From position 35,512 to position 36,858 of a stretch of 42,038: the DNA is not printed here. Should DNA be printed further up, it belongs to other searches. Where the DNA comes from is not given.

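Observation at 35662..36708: Mini-DsrL: GltD/DsrL-like gene between dsrB and dsrC that appears to have lost the NAD(P)H-binding domain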

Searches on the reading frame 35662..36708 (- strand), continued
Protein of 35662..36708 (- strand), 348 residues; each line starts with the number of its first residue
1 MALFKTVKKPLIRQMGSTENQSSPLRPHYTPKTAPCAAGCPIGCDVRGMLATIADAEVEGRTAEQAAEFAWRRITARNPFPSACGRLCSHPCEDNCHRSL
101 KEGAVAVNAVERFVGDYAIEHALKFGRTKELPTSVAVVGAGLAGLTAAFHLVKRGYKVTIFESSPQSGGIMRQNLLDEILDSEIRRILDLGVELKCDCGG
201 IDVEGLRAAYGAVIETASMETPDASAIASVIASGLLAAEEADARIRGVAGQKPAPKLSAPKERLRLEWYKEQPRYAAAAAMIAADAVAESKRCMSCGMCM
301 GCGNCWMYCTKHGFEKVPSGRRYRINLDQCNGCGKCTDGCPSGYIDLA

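Call 21: search_protein_families(library=pfam, proteins=[P0059, P0029, P0107, P0055, P0117], max_evalue=0.01)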
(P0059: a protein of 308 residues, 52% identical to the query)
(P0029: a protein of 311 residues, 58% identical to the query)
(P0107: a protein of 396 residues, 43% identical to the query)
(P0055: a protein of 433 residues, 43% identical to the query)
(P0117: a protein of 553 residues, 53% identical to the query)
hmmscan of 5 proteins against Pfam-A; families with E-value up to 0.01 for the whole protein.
P0059 (308 aa): 10 families
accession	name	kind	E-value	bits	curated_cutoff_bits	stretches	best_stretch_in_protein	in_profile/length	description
PF14691.11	Fer4_20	-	4.4e-11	43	25.8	1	32-112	28-110/113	Dihydroprymidine dehydrogenase domain II, 4Fe-4S cluster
PF14697.11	Fer4_21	-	7.9e-06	26.4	35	1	258-307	7-59/59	4Fe-4S dicluster domain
PF01266.30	DAO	-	2.7e-05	24.3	27.9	1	126-155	1-30/353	FAD dependent oxidoreductase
PF12838.12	Fer4_7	-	2.9e-05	24.9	27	1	259-303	2-51/52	4Fe-4S dicluster domain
PF13450.12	NAD_binding_8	-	0.00075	20.2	21.9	1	129-154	1-26/68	NAD(P)-binding Rossmann-like domain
PF00037.32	Fer4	-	0.0015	18.7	21.1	1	288-303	6-21/24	4Fe-4S binding domain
PF12837.12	Fer4_6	-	0.0055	17.1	25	1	288-303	7-22/24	4Fe-4S binding domain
PF00291.31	PALP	-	0.0056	16.5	35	1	122-190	53-119/295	Pyridoxal-phosphate dependent enzyme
PF12797.12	Fer4_2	-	0.0057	17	24.5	1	287-302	7-22/22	4Fe-4S binding domain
PF13187.11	Fer4_9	-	0.0075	16.7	27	1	258-304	1-51/52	4Fe-4S dicluster domain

P0029 (311 aa): 12 families
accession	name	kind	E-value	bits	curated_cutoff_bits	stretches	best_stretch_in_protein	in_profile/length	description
PF14691.11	Fer4_20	-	2.1e-17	63.4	25.8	1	22-116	20-112/113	Dihydroprymidine dehydrogenase domain II, 4Fe-4S cluster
PF13187.11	Fer4_9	-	1.1e-06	28.9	27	1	261-307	1-51/52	4Fe-4S dicluster domain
PF12838.12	Fer4_7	-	2e-06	28.6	27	1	262-306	2-51/52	4Fe-4S dicluster domain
PF14697.11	Fer4_21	-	1.7e-05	25.3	35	1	261-309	7-58/59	4Fe-4S dicluster domain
PF12797.12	Fer4_2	-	8.4e-05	22.7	24.5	1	286-305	3-22/22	4Fe-4S binding domain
PF00037.32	Fer4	-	0.00012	22.2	21.1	1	288-306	3-21/24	4Fe-4S binding domain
PF13450.12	NAD_binding_8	-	0.00013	22.6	21.9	1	134-167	4-40/68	NAD(P)-binding Rossmann-like domain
PF12837.12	Fer4_6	-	0.00064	20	25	1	291-306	7-22/24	4Fe-4S binding domain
PF13237.11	Fer4_10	-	0.0017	18.7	25.5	1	262-304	9-53/53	4Fe-4S dicluster domain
PF01946.23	Thi4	-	0.0025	17.5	26.2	1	128-154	19-46/235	Thi4 family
PF12800.12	Fer4_4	-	0.0036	18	24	1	291-306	2-17/17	4Fe-4S binding domain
PF01266.30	DAO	-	0.008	16.2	27.9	0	134-154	7-27/353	FAD dependent oxidoreductase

P0107 (396 aa): 21 families
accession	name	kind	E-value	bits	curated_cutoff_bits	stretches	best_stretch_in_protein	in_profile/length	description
PF14691.11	Fer4_20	-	5.5e-16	58.8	25.8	1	22-121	19-111/113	Dihydroprymidine dehydrogenase domain II, 4Fe-4S cluster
PF13450.12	NAD_binding_8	-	8.2e-10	39.3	21.9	1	140-176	1-37/68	NAD(P)-binding Rossmann-like domain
PF01266.30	DAO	-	3.9e-09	36.9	27.9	1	137-172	1-37/353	FAD dependent oxidoreductase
PF07992.20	Pyr_redox_2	-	1.1e-06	28.7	26.1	1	137-183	2-51/291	Pyridine nucleotide-disulphide oxidoreductase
PF12831.13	FAD_oxidored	-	6.7e-06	26.1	27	1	138-176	2-40/416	FAD dependent oxidoreductase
PF00890.30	FAD_binding_2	-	2.2e-05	24.3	20.4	1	138-172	2-36/414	FAD binding domain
PF12838.12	Fer4_7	-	4.9e-05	24.2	27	1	347-391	2-51/52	4Fe-4S dicluster domain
PF03486.20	HI0933_like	-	0.00012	22.1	50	1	137-171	2-36/244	HI0933-like protein Rossmann domain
PF01494.25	FAD_binding_3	-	0.00012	21.9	22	1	138-168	4-34/349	FAD binding domain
PF01946.23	Thi4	-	0.00015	21.5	26.2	1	138-173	20-56/235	Thi4 family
PF12797.12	Fer4_2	-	0.00019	21.6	24.5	1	370-389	2-21/22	4Fe-4S binding domain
PF00037.32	Fer4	-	0.00022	21.3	21.1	1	372-391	2-21/24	4Fe-4S binding domain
PF14697.11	Fer4_21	-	0.00023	21.7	35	1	346-395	7-59/59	4Fe-4S dicluster domain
PF12837.12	Fer4_6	-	0.00053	20.3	25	1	373-391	4-22/24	4Fe-4S binding domain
PF01134.28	GIDA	-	0.0012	18.4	22.1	1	138-166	2-30/391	Glucose inhibited division protein A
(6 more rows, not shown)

P0055 (433 aa): 18 families
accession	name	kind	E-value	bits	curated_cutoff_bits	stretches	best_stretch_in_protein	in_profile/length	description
PF14691.11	Fer4_20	-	3.5e-13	49.8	25.8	1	32-122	28-112/113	Dihydroprymidine dehydrogenase domain II, 4Fe-4S cluster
PF07992.20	Pyr_redox_2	-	3.7e-10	40.2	26.1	1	136-291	2-172/291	Pyridine nucleotide-disulphide oxidoreductase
PF13450.12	NAD_binding_8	-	1.2e-09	38.7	21.9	1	139-174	1-36/68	NAD(P)-binding Rossmann-like domain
PF01266.30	DAO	-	5e-09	36.6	27.9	1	136-171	1-37/353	FAD dependent oxidoreductase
PF02737.24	3HCDH_N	-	5.9e-06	26.7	22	0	137-165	2-30/180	3-hydroxyacyl-CoA dehydrogenase, NAD binding domain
PF03486.20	HI0933_like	-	1.5e-05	25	50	1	136-170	2-36/244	HI0933-like protein Rossmann domain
PF00070.33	Pyr_redox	-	1.7e-05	25.7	22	1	136-169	1-34/82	Pyridine nucleotide-disulphide oxidoreductase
PF00890.30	FAD_binding_2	-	1.9e-05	24.5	20.4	1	137-168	2-33/414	FAD binding domain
PF01946.23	Thi4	-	2.1e-05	24.3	26.2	1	136-172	19-56/235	Thi4 family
PF01593.30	Amino_oxidase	-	5.8e-05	23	19.8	1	145-171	2-28/443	Flavin containing amine oxidoreductase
PF12797.12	Fer4_2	-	0.00038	20.7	24.5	1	407-426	2-21/22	4Fe-4S binding domain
PF14697.11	Fer4_21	-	0.00067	20.2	35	1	383-432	7-59/59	4Fe-4S dicluster domain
PF02826.25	2-Hacid_dh_C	-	0.00071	19.4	25.1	0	261-289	36-64/178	D-isomer specific 2-hydroxyacid dehydrogenase, NAD binding domain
PF01134.28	GIDA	-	0.0033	17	22.1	1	137-163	2-28/391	Glucose inhibited division protein A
PF12837.12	Fer4_6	-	0.0034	17.7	25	1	410-428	4-22/24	4Fe-4S binding domain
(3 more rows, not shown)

P0117 (553 aa): 21 families
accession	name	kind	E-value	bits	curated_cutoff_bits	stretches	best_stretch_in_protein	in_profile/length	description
PF07992.20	Pyr_redox_2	-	1.1e-24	87.9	26.1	1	136-425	2-291/291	Pyridine nucleotide-disulphide oxidoreductase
PF14691.11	Fer4_20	-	1.4e-16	60.8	25.8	1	32-120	28-110/113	Dihydroprymidine dehydrogenase domain II, 4Fe-4S cluster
PF00070.33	Pyr_redox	-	3.2e-13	50.4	22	2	267-328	2-67/82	Pyridine nucleotide-disulphide oxidoreductase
PF13738.12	Pyr_redox_3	-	2.6e-11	43.7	30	2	233-318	139-224/305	Pyridine nucleotide-disulphide oxidoreductase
PF13450.12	NAD_binding_8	-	1.8e-10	41.4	21.9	1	139-174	1-36/68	NAD(P)-binding Rossmann-like domain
PF01266.30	DAO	-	1.2e-09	38.7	27.9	1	137-171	2-37/353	FAD dependent oxidoreductase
PF12831.13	FAD_oxidored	-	2.9e-07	30.6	27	1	137-173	2-38/416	FAD dependent oxidoreductase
PF01262.27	AlaDh_PNT_C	-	1.3e-06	28.4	23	1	264-297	28-61/214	Alanine dehydrogenase/PNT, C-terminal domain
PF03486.20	HI0933_like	-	2e-06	27.9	50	1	136-170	2-36/244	HI0933-like protein Rossmann domain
PF01134.28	GIDA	-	3.2e-06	26.9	22.1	1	137-163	2-28/391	Glucose inhibited division protein A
PF01946.23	Thi4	-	4.3e-06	26.6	26.2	1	137-174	20-58/235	Thi4 family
PF01593.30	Amino_oxidase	-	2.1e-05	24.4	19.8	1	145-171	2-28/443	Flavin containing amine oxidoreductase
PF00890.30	FAD_binding_2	-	4.7e-05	23.2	20.4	1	137-169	2-34/414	FAD binding domain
PF01494.25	FAD_binding_3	-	0.00016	21.5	22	1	137-167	4-34/349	FAD binding domain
PF14697.11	Fer4_21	-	0.00043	20.8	35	1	503-552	7-59/59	4Fe-4S dicluster domain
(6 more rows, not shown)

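Call 26: search_solved_structures(query=P0001, max_evalue=0.001, show_alignments=2)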
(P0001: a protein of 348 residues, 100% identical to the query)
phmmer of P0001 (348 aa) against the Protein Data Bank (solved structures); distinct sequences matched with E-value up to 0.001: 36.
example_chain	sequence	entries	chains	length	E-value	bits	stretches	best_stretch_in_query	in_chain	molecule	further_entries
9bov_A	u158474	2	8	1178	5.9e-28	101.2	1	29-214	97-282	Molybdopterin oxidoreductase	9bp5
5vj7_A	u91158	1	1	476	1.9e-24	89.7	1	33-248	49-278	Oxidoreductase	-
9n5u_A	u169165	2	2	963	9.4e-24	87.4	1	25-214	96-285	NfnA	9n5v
8oh5_C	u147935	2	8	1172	4.4e-23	85.2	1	33-196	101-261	Formate dehydrogenase-O, major subunit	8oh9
5jca_L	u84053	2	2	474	1.2e-21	80.5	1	33-248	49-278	NADH-dependent Ferredoxin:NADP Oxidoreductase (NfnI) subunit alpha | NADH-dependent Ferredoxin:NADP Oxidoreductase subunit alpha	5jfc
4ylf_B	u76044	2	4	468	2.9e-21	79.2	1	33-245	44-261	Dihydropyrimidine dehydrogenase subunit A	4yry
2vdc_G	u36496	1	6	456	5.7e-16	61.8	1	40-200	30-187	GLUTAMATE SYNTHASE [NADPH] SMALL CHAIN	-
6s6s_G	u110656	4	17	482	6.3e-16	61.6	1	40-200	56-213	Glutamate synthase [NADPH] small chain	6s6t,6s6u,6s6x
7mfm_I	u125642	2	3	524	7.5e-16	61.4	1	39-194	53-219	Glutamate synthase (NADPH) small chain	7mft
1gt8_A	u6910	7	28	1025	3.3e-10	42.8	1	33-197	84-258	DIHYDROPYRIMIDINE DEHYDROGENASE | Dihydropyrimidine dehydrogenase [NADP(+)]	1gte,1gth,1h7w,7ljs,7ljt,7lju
7m31_A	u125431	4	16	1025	3.3e-10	42.8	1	33-197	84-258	Dihydropyrimidine dehydrogenase [NADP(+)]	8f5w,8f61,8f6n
1h7x_A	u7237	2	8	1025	3.3e-10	42.8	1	33-197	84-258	DIHYDROPYRIMIDINE DEHYDROGENASE | Dihydropyrimidine dehydrogenase [NADP(+)]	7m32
8rvv_A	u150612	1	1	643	9.6e-07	31.4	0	294-346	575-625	H(2):CoB-CoM heterodisulfide,ferredoxin reductase subunit A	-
8rvu_a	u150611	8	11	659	1.1e-06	31.3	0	294-346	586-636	H(2):CoB-CoM heterodisulfide,ferredoxin reductase subunit A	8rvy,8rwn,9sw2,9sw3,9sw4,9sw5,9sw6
7rk0_A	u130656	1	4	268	1.5e-06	30.8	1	128-189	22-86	Thiamine thiazole synthase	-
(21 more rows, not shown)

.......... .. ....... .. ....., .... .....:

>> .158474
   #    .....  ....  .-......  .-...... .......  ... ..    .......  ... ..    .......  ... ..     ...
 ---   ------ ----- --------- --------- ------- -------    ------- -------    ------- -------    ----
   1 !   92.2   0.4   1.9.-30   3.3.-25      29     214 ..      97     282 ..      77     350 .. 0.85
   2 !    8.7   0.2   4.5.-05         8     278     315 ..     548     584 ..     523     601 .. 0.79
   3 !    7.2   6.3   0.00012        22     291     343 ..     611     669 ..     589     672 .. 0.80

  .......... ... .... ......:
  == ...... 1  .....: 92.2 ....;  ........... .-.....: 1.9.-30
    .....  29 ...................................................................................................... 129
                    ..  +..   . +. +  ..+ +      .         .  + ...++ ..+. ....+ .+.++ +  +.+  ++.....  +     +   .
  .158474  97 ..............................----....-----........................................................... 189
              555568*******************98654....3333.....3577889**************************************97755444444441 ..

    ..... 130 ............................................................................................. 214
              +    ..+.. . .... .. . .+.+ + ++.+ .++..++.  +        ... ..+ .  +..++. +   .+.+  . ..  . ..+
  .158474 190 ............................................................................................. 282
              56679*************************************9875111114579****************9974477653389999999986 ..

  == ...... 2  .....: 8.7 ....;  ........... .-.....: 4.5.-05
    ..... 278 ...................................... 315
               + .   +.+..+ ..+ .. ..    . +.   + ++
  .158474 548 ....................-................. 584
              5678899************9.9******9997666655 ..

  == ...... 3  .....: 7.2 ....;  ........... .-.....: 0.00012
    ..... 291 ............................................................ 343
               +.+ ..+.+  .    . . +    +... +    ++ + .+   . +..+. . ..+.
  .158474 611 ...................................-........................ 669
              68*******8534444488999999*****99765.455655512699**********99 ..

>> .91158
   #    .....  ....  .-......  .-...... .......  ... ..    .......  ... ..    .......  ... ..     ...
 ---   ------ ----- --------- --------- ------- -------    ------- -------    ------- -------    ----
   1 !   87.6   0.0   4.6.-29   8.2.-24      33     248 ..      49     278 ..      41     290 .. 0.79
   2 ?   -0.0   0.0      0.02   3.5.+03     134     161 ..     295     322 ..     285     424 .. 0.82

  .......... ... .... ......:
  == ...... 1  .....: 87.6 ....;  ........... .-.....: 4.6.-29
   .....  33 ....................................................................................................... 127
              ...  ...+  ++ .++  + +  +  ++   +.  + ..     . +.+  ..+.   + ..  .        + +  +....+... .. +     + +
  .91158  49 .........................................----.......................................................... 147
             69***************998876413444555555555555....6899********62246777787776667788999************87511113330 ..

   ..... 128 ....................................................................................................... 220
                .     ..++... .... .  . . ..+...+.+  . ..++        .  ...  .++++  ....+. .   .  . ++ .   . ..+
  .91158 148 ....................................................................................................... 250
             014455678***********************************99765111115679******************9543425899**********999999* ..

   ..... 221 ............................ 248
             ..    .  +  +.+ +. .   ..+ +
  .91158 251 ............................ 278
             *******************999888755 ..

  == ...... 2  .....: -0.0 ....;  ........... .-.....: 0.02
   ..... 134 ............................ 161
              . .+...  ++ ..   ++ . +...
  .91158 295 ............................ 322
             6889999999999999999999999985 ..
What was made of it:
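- Tried and rejected: The phmmer alignment of aa 221-248 to the start of the NfnB NAD(P)H domain (call 26) is spurious.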

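Call 29: predict_structure(alignment_id=A2)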
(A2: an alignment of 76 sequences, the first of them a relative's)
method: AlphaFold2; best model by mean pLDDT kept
length: 348 residues; sequences in the alignment: 76
mean_pLDDT: 82.4   pTM: 0.82
mean pLDDT of the five models: 82.4, 82.2, 81.4, 79.6, 78.9
residues with pLDDT >= 90: 198; 70-90: 65; 50-70: 47; < 50: 38
segments of 3 or more residues with pLDDT < 50: 1-3, 6-21, 299-305, 312-314, 320-324, 346-348
pLDDT, mean of each block of 10 residues (from residue 1): 48 41 56 81 89 89 95 96 95 88 92 97 96 97 98 98 96 96 98 96 96 96 95 97 91 75 76 82 93 68 48 50 52 63 51
secondary structure, 60 per line:
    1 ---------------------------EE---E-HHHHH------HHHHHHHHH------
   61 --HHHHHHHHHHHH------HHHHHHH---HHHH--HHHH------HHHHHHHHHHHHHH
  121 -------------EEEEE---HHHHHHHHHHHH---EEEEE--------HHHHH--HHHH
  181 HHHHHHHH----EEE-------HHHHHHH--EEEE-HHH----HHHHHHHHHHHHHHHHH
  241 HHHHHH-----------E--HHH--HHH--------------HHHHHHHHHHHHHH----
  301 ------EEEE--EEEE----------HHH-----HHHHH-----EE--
elements in order: H35-39 H46-54 H63-74 H81-87 H91-94 H97-100 H107-120 E134-138 H142-153 E157-161 H170-174 H177-188 E193-195 H203-209 E212-215 H224-246 H283-296 E307-310 E313-316 H335-339
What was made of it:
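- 36334..36645 (-): N-terminal NfnB/GltD-type domain with two [4Fe-4S] sites (aa 22-125). Distal-cluster ligand positions are S23, R26, C36, C96. Proximal-cluster positions are C40, C88, C92, E111. AF2 pLDDT is about 81-97 (call 29).
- The AF2 model has pLDDT 88-98 for most of aa 40-250, with strand 212-215 running into helix 224-246 (call 29). The C-terminal ferredoxin domain is modelled with low confidence (pLDDT about 50, call 29), so cluster-to-cluster geometry is unknown. The AF2 model is confident across the junction (call 29).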

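Call 31: find_encoding_contigs(protein=P0013, flank=10000, max_places=3)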
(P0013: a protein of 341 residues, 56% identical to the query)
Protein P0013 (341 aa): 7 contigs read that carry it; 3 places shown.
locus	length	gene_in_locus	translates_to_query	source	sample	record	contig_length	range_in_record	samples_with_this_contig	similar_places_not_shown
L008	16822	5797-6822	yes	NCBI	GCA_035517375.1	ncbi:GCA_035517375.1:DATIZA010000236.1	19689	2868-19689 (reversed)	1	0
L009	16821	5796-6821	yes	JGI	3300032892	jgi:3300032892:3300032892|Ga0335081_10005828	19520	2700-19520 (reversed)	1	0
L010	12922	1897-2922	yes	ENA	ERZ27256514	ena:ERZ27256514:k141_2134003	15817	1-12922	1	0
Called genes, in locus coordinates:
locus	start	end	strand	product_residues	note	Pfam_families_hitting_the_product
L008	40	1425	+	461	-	PF07730:HisKA_3, PF02518:HATPase_c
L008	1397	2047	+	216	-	PF00072:Response_reg, PF08281:Sigma70_r4_2 (weak), PF00196:GerE, PF04545:Sigma70_r4 (weak)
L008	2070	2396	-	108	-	PF12441:CopG_antitoxin (weak)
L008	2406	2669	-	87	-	PF04365:BrnT_toxin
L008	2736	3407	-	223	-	PF12146:Hydrolase_4, PF00561:Abhydrolase_1, PF12697:Abhydrolase_6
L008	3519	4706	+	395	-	PF03460:NIR_SIR_ferr, PF01077:NIR_SIR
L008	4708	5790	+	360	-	PF03460:NIR_SIR_ferr, PF01077:NIR_SIR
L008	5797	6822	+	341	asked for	PF14691:Fer4_20, PF07992:Pyr_redox_2 (weak), PF01266:DAO, PF12831:FAD_oxidored (weak), PF13450:NAD_binding_8, PF01593:Amino_oxidase (weak), PF14697:Fer4_21 (weak), PF12838:Fer4_7 (weak), +1 more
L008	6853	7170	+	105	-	PF04358:DsrC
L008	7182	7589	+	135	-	PF14361:RsbRD_N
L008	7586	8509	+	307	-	PF02665:Nitrate_red_gam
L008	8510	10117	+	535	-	PF13187:Fer4_9 (faint), PF12838:Fer4_7 (faint), PF13183:Fer4_8, PF13534:Fer4_17 (weak)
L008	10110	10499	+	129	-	-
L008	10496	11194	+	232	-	PF12837:Fer4_6 (faint), PF13534:Fer4_17 (faint), PF13247:Fer4_11, PF00037:Fer4 (weak), PF13237:Fer4_10 (weak), PF12838:Fer4_7 (weak), PF13187:Fer4_9 (weak)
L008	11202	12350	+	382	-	PF03916:NrfD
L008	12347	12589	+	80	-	-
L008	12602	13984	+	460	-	PF01656:CbiA, PF13500:AAA_26, PF07685:GATase_3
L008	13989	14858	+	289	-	-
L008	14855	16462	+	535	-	PF13183:Fer4_8, PF02754:CCG (weak)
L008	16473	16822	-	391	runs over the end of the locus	PF04295:GD_AH_second, PF20629:GD_AH_C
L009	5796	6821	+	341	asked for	PF14691:Fer4_20, PF07992:Pyr_redox_2 (weak), PF01266:DAO, PF12831:FAD_oxidored (weak), PF13450:NAD_binding_8, PF01593:Amino_oxidase (weak), PF14697:Fer4_21 (weak), PF12838:Fer4_7 (weak), +1 more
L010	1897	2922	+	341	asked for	PF14691:Fer4_20, PF07992:Pyr_redox_2 (weak), PF01266:DAO, PF12831:FAD_oxidored (weak), PF13450:NAD_binding_8, PF01593:Amino_oxidase (weak), PF14697:Fer4_21 (weak), PF12838:Fer4_7 (weak), +1 more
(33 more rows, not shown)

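Call 32: fold_search(model_id=the predicted structure, library=pdb)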
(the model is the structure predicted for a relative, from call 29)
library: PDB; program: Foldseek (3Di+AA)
matches with E <= 10: 1968; with E <= 0.001: 45
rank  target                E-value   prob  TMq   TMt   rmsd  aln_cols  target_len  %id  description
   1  8oh5_C                3.4e-14  1.00  0.50  0.15   2.3       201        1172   30  Cryo-EM structure of the electron bifurcating transhydrogenase StnABC complex from Sporomusa Ovata (state 2) (released 2023-09-13)
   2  9n5v_A                3.6e-14  1.00  0.50  0.19   2.5       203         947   32  Structure of the NAD(H)-bound Thermococcus sibiricus NfnABC complex (released 2025-05-07)
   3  9n5u_A                5.2e-14  1.00  0.50  0.19   2.6       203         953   32  Structure of the Thermococcus sibiricus NfnABC complex (released 2025-05-07)
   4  9bov_A                8.0e-14  1.00  0.49  0.15   2.6       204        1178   31  Structure of electron bifurcating Nfn-ABC complexed with NAD from Caldicellulosiruptor saccharolyticus (released 2025-03-05)
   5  2vdc_G                3.9e-11  1.00  0.46  0.35   2.5       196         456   28  THE 9.5 A RESOLUTION STRUCTURE OF GLUTAMATE SYNTHASE FROM CRYO-ELECTRON MICROSCOPY AND ITS OLIGOMERIZATION BEHAVIOR IN (released 2008-01-15)
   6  5vj7_A                4.0e-10  1.00  0.47  0.35   2.7       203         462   32  Ferredoxin NADP Oxidoreductase (Xfn) (released 2017-07-19)
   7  5jca_L                4.0e-10  1.00  0.46  0.35   3.1       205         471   31  NADP(H) bound NADH-dependent Ferredoxin:NADP Oxidoreductase (NfnI) from Pyrococcus furiosus (released 2017-04-12)
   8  5jfc_L                4.5e-10  1.00  0.46  0.35   3.1       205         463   31  NADH-dependent Ferredoxin:NADP Oxidoreductase (NfnI) from Pyrococcus furiosus (released 2017-04-12)
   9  4ylf_B                1.5e-09  1.00  0.44  0.33   2.9       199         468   33  Insights into flavin-based electron bifurcation via the NADH-dependent reduced ferredoxin-NADP oxidoreductase structur (released 2015-07-08)
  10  6s6s_E                2.3e-09  1.00  0.44  0.33   3.0       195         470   27  Structure of Azospirillum brasilense Glutamate Synthase in a4b4 oligomeric state. (released 2019-09-11)
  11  7mfm_I                8.4e-09  1.00  0.40  0.29   2.4       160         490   30  Glutamate synthase, glutamate dehydrogenase counter-enzyme complex (released 2022-01-05)
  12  8f6n_A                1.2e-08  1.00  0.43  0.16   3.0       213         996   23  Dihydropyrimidine Dehydrogenase (DPD) C671S Mutant Soaked with Thymine Quasi-Anaerobically (released 2023-02-01)
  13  1h7w_B                1.8e-08  1.00  0.43  0.15   3.2       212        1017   23  Dihydropyrimidine dehydrogenase (DPD) from pig (released 2001-02-23)
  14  1h7x_A                2.6e-08  1.00  0.45  0.16   2.8       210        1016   24  Dihydropyrimidine dehydrogenase (DPD) from pig, ternary complex of a mutant enzyme (C671A), NADPH and 5-fluorouracil (released 2001-02-23)
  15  6s6t_E                3.6e-08  1.00  0.45  0.34   2.7       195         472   28  Structure of Azospirillum brasilense Glutamate Synthase in a4b3 oligomeric state (released 2019-09-11)
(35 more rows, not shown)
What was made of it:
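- Closest known: NfnB / GltD. Same: Foldseek gives E 1e-9 to 3e-14 over about 200 columns at rmsd 2.3-3.1 A (call 32). phmmer gives E 1e-21 to 6e-28 (call 26).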
